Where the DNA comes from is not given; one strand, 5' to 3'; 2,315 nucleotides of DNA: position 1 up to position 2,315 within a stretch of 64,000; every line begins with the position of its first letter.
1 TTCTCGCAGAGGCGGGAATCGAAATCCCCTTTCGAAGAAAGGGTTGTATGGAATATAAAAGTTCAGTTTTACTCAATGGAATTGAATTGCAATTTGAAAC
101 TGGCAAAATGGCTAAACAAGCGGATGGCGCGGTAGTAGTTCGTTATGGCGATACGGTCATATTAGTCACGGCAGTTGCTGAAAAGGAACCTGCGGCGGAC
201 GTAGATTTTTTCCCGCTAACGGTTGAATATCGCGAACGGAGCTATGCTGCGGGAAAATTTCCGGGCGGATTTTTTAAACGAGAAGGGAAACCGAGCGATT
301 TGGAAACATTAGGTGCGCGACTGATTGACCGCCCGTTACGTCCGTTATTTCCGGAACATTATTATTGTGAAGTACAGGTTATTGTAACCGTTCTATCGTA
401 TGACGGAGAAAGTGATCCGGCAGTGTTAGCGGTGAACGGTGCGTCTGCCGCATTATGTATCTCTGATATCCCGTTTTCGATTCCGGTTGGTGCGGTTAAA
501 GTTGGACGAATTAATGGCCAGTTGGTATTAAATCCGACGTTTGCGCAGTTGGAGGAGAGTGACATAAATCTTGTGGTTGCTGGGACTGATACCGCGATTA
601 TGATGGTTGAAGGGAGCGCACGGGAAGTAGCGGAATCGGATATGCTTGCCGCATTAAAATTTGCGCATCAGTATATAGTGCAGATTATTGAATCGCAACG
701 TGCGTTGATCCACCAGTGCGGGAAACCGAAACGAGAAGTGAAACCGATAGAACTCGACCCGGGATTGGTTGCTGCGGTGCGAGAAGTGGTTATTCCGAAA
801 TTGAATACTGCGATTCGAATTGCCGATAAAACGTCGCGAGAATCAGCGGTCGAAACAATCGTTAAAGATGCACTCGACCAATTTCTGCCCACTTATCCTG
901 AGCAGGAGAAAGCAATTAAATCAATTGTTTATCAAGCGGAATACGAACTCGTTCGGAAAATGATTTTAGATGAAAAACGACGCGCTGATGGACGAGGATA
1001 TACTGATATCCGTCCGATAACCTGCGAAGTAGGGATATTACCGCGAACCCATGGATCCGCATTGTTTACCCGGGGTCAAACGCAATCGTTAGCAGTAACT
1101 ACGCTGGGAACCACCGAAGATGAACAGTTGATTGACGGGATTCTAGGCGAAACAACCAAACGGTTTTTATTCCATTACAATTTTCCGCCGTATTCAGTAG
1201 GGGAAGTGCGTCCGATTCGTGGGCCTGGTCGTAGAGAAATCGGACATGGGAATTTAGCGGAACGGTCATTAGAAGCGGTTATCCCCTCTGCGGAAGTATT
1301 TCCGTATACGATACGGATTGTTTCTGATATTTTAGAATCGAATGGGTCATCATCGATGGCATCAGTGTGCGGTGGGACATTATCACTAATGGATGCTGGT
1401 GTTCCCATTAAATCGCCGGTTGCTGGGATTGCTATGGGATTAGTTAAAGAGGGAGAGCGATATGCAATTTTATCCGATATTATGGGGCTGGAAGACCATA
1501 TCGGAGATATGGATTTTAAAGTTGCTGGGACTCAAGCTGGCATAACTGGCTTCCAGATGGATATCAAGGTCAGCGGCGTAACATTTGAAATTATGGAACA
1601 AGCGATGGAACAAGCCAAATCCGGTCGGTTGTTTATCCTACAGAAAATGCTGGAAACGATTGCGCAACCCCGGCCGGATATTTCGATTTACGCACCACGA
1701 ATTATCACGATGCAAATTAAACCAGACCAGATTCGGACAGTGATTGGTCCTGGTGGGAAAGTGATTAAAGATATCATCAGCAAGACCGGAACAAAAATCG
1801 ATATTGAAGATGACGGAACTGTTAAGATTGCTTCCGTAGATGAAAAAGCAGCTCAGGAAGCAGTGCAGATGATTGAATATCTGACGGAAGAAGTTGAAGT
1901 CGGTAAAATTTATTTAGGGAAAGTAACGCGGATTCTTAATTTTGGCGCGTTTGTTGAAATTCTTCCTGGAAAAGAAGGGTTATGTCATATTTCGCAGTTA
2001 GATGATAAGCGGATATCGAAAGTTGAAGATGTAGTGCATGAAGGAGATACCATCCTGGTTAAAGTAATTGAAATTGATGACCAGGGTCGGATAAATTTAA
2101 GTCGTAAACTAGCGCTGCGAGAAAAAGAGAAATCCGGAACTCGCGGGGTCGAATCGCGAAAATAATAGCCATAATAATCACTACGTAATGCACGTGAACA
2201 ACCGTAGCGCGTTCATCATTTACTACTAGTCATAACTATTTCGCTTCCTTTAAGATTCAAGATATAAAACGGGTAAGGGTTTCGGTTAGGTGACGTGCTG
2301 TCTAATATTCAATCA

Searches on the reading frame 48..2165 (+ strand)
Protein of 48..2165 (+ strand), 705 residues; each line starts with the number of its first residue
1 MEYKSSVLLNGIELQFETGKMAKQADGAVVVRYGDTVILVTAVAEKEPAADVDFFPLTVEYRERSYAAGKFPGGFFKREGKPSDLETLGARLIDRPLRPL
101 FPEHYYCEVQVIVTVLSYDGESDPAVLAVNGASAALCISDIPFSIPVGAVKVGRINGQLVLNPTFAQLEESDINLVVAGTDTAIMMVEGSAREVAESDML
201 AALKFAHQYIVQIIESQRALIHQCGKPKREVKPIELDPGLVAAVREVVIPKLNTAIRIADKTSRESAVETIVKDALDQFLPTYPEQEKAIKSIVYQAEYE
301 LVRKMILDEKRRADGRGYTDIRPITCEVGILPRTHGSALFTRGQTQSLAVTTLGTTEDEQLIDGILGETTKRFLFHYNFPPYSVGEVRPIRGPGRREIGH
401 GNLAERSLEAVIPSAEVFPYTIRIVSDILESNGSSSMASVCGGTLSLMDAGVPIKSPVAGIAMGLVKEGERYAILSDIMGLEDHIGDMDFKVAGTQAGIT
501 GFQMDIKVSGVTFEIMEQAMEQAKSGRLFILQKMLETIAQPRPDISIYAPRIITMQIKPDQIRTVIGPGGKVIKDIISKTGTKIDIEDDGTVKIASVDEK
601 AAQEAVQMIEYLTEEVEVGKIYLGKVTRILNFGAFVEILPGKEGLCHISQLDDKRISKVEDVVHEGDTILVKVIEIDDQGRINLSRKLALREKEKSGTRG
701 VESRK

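Call 23: search_protein_families(library=pfam, proteins=[window:48-2165:+])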
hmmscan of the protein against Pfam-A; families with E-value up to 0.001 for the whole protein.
window:48-2165:+ (705 aa): 6 families
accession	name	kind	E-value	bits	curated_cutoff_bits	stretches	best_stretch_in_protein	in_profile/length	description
PF01138.27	RNase_PH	-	3.3e-64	215.6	25.5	2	14-142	5-130/130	3' exoribonuclease family, domain 1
PF03725.20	RNase_PH_C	-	8.8e-21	74.1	20.8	1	146-208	2-66/67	3' exoribonuclease family, domain 2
PF00575.29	S1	-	9.4e-20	71.2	22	1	616-687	2-74/74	S1 RNA binding domain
PF03726.19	PNPase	-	6.2e-15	55.9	24.6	1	240-316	2-80/81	Polyribonucleotide nucleotidyltransferase, RNA binding domain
PF00013.35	KH_1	-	4.9e-12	45.9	21.5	1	553-610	2-65/66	KH domain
PF22675.2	KH-I_KHDC4-BBP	-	0.00014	22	30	1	562-607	8-53/76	KHDC4/BBP-like, KH-domain type I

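Call 79: find_homologous_proteins(query=window:48-2165:+, max_evalue=1e-100)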
Query window:48-2165:+ (705 aa): 8000 proteins with E <= 1e-100 among 8000 candidates; the best 120 are listed.
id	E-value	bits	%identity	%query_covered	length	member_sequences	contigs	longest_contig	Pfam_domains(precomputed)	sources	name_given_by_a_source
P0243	0.0e+0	1541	100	100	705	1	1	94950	PF00013.36,PF03725.21,PF00575.30,PF03726.20,PF01138.28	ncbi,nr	ncbi:MAG: polyribonucleotide nucleotidyltransferase [bacterium]|nr:polyribonucleotide nucleotidyltra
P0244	0.0e+0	1291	82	100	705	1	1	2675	PF00013.36,PF03725.21,PF00575.30,PF03726.20,PF01138.28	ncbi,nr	ncbi:MAG: polyribonucleotide nucleotidyltransferase [bacterium]|nr:polyribonucleotide nucleotidyltra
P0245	0.0e+0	1265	80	100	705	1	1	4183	PF00013.36,PF03725.21,PF00575.30,PF03726.20,PF01138.28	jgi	jgi:polyribonucleotide nucleotidyltransferase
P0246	0.0e+0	1254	80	100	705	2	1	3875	PF00013.36,PF03725.21,PF00575.30,PF03726.20,PF01138.28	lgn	-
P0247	5.2e-293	992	65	97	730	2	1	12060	PF00013.36,PF03725.21,PF00575.30,PF03726.20,PF01138.28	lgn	-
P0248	3.4e-279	946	63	98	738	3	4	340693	PF00013.36,PF03725.21,PF00575.30,PF03726.20,PF01138.28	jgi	jgi:polyribonucleotide nucleotidyltransferase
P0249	2.4e-275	933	62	98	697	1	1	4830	PF00013.36,PF03725.21,PF00575.30,PF23459.2,PF03726.20,PF01138.28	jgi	jgi:polyribonucleotide nucleotidyltransferase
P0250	8.8e-275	932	60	99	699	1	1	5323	PF00013.36,PF03725.21,PF00575.30,PF23459.2,PF03726.20,PF01138.28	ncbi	-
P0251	3.9e-274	929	62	98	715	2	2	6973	PF00013.36,PF03725.21,PF00575.30,PF03726.20,PF01138.28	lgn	-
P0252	4.8e-274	929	61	98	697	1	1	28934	PF00013.36,PF03725.21,PF00575.30,PF23459.2,PF03726.20,PF01138.28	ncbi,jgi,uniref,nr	ncbi:MAG: polyribonucleotide nucleotidyltransferase [Candidatus Abyssobacteria bacterium SURF_5]|uni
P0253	1.5e-273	927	60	98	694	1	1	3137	PF00013.36,PF03725.21,PF00575.30,PF03726.20,PF01138.28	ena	-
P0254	2.8e-273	927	61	98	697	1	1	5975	PF00013.36,PF03725.21,PF00575.30,PF23459.2,PF03726.20,PF01138.28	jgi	jgi:polyribonucleotide nucleotidyltransferase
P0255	3.2e-273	926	60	98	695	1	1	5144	PF00013.36,PF03725.21,PF00575.30,PF03726.20,PF01138.28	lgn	-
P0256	6.8e-273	925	59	98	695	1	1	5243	PF00013.36,PF03725.21,PF00575.30,PF03726.20,PF01138.28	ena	-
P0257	1.2e-272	924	62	98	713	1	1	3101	PF00013.36,PF03725.21,PF22675.3,PF00575.30,PF03726.20,PF01138.28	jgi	-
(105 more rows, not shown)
